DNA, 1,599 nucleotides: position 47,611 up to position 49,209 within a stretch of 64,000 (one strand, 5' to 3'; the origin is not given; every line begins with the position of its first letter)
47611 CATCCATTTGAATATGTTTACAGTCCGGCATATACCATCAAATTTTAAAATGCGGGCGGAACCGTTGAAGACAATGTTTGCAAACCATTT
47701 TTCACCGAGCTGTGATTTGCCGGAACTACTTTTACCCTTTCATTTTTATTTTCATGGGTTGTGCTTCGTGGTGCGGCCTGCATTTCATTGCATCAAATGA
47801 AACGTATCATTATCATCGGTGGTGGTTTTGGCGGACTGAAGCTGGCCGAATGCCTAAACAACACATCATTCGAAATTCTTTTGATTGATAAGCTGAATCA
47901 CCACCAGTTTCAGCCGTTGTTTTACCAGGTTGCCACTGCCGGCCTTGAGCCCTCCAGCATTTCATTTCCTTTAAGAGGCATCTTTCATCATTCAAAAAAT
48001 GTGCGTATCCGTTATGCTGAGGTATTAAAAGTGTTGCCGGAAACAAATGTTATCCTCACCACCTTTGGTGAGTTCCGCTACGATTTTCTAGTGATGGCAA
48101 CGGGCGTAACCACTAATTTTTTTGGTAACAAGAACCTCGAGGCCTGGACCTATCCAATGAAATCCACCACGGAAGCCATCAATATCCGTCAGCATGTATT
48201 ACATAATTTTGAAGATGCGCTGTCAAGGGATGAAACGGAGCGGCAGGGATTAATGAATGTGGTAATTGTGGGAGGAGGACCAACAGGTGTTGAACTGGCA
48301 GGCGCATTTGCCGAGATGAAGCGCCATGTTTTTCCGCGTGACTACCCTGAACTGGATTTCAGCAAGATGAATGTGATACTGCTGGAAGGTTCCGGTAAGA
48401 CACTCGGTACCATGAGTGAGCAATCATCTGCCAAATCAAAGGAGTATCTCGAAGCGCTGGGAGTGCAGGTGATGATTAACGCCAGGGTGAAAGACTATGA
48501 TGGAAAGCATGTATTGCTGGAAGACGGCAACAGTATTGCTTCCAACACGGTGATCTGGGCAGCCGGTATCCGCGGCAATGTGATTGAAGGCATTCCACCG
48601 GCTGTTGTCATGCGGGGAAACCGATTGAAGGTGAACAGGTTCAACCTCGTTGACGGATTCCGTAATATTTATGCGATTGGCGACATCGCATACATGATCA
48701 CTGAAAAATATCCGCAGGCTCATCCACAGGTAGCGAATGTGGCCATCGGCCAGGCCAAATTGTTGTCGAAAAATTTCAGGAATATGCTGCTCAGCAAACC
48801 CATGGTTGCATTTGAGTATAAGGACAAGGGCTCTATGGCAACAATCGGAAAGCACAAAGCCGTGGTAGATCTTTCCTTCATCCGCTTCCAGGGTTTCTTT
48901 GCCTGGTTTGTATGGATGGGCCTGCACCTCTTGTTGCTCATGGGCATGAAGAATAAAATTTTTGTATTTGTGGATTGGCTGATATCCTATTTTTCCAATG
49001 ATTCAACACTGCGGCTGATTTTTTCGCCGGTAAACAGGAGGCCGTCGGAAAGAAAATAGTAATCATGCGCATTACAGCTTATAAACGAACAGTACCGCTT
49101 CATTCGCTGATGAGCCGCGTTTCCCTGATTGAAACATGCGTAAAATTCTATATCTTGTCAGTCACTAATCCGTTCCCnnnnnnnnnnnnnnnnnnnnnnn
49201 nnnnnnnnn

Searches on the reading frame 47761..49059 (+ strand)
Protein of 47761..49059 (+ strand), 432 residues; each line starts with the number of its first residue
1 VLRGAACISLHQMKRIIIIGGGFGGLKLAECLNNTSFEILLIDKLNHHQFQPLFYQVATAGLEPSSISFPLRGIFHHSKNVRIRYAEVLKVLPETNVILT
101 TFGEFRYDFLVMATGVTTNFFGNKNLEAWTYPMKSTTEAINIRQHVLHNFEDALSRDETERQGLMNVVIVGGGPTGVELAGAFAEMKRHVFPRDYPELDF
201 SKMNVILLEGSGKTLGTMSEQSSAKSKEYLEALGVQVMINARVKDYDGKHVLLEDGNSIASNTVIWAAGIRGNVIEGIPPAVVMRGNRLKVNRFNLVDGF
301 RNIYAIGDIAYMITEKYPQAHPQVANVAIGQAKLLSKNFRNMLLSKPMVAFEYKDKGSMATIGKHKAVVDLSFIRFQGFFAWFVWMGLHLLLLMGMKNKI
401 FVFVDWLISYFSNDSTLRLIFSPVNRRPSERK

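Call 21: search_protein_families(library=pfam, proteins=[window:47761-49059:+], max_evalue=0.001)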
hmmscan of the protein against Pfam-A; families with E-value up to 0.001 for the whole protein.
window:47761-49059:+ (432 aa): 9 families
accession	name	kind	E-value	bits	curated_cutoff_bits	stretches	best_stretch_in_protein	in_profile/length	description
PF07992.20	Pyr_redox_2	-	7.2e-38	131.1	26.1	1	15-332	2-291/291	Pyridine nucleotide-disulphide oxidoreductase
PF00070.33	Pyr_redox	-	1.1e-11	45.5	22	1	166-249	1-69/82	Pyridine nucleotide-disulphide oxidoreductase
PF22366.1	NDH2_C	-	2e-10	41.1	27.7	1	356-411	2-58/62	NDH2 C-terminal domain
PF01266.30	DAO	-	1.9e-05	24.8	27.9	0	229-291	158-231/353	FAD dependent oxidoreductase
PF13450.12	NAD_binding_8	-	2.7e-05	24.8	21.9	1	18-47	1-30/68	NAD(P)-binding Rossmann-like domain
PF13454.12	NAD_binding_9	-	0.00048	20.6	21.8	0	17-48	1-35/155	FAD-NAD(P)-binding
PF03486.20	HI0933_like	-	0.00053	19.9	50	0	15-46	2-33/244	HI0933-like protein Rossmann domain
PF13738.12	Pyr_redox_3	-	0.00057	19.7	30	0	17-49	1-34/305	Pyridine nucleotide-disulphide oxidoreductase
PF01494.25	FAD_binding_3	-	0.00071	19.3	22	0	16-47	4-35/349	FAD binding domain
